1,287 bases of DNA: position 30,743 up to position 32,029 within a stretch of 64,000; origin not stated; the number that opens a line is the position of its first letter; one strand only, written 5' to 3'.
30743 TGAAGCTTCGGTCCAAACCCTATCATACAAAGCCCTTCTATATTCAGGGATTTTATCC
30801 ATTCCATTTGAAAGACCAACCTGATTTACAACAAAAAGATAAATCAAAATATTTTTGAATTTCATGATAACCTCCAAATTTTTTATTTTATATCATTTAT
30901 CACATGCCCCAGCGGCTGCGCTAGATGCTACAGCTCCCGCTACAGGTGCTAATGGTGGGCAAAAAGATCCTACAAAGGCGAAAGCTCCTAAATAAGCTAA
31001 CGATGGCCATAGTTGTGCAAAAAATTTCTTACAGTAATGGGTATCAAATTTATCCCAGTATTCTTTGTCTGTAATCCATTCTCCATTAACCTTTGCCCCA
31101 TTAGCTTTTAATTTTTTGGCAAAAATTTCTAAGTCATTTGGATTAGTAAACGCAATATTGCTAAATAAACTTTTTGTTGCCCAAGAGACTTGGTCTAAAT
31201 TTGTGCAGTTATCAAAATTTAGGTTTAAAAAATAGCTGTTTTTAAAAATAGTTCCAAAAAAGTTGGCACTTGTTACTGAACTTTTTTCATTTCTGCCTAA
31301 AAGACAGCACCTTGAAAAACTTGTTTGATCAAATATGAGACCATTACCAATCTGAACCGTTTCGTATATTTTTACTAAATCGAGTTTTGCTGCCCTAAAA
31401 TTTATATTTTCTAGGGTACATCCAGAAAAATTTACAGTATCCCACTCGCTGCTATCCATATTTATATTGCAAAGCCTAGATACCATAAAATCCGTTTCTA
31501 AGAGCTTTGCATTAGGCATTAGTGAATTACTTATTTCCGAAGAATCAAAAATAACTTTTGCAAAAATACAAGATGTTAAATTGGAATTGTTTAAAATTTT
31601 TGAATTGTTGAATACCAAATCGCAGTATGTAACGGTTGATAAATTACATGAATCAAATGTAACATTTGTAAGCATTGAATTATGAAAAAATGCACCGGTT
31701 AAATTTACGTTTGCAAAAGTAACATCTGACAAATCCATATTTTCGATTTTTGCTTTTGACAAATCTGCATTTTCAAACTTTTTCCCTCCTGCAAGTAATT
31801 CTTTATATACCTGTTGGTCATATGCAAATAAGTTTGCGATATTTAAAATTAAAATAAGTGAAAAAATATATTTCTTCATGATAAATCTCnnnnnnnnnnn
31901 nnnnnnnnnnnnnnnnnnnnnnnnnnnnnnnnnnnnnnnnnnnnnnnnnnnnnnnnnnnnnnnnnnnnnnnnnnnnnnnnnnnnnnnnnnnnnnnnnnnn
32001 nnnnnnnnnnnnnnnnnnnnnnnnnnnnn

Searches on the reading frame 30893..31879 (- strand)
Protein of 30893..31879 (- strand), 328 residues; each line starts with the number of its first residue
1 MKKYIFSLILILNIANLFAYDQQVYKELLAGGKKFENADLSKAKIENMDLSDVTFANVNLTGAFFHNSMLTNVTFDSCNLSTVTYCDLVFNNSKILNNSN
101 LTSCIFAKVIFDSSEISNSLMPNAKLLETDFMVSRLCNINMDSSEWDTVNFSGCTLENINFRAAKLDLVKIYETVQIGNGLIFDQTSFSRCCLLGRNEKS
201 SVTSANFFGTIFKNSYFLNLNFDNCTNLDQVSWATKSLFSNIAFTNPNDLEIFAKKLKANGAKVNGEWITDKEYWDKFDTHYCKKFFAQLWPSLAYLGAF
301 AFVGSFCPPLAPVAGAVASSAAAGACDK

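Call 9: search_protein_families(library=pfam, proteins=[window:30893-31879:-], max_evalue=0.001)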
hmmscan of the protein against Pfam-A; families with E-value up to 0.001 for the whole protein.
window:30893-31879:- (328 aa): 4 families
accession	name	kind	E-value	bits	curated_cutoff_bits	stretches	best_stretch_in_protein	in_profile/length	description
PF13599.13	Pentapeptide_4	-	1.4e-15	57.5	38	2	34-98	7-71/78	Pentapeptide repeat region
PF00805.28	Pentapeptide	-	3.9e-11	42.7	20.2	1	49-82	2-35/40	Pentapeptide repeats (8 copies)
PF13576.12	Pentapeptide_3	-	8.3e-10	39.2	27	0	35-74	6-48/48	Pentapeptide repeats (9 copies)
PF23894.2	LD_SV2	-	0.00066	20.4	29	0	17-93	14-90/92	SV2A/B/C luminal domain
